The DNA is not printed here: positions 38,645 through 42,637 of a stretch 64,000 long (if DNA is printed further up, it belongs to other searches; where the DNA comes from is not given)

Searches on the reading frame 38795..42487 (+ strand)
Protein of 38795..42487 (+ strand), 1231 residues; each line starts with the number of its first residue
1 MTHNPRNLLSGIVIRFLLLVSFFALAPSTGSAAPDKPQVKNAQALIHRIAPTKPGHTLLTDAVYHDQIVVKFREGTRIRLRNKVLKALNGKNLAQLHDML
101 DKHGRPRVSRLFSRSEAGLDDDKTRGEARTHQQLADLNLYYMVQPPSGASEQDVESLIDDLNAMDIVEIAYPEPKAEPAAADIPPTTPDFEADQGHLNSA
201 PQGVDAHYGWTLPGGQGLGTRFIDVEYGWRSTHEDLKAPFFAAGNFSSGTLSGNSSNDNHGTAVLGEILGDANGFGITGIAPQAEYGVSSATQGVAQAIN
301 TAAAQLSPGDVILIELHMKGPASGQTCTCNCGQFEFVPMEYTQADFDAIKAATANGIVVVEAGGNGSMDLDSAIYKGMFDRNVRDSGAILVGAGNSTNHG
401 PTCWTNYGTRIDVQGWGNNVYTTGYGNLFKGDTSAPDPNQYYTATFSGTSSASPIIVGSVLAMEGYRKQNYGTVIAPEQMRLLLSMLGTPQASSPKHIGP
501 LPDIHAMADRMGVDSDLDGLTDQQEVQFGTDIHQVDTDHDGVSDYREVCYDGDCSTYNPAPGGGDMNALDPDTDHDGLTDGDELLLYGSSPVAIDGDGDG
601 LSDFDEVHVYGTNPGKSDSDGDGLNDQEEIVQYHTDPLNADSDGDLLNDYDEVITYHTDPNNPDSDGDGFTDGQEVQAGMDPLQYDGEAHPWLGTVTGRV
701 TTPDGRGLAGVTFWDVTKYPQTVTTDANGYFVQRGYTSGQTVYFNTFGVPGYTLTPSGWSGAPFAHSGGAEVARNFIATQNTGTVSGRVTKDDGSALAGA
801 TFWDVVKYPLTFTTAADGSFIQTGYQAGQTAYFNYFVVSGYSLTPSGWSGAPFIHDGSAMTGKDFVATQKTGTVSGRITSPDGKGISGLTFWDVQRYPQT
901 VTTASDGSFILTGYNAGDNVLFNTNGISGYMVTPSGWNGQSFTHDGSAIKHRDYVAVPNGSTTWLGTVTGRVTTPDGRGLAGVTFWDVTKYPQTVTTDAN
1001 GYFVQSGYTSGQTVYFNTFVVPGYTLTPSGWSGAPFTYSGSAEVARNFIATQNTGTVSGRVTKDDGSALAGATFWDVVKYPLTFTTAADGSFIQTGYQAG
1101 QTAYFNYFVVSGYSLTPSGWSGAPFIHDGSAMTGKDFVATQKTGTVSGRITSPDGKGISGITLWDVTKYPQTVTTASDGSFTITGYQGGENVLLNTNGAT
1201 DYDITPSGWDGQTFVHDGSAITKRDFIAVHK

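Call 79: search_protein_families(library=pfam, proteins=[window:38795-42487:+], max_evalue=0.00001)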
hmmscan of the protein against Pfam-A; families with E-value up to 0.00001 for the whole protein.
window:38795-42487:+ (1231 aa): 3 families
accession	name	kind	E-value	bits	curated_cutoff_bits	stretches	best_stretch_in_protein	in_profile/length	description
PF18884.5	TSP3_bac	-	2.2e-27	94.9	25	2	664-683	1-20/22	Bacterial TSP3 repeat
PF13620.12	CarboxypepD_reg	-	4.8e-17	62.5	32.3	0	1145-1190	1-49/82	Carboxypeptidase regulatory-like domain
PF25020.1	TTR_TEN1-4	-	1.1e-08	35.3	27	0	967-1003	8-45/86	Teneurin TTR-like domain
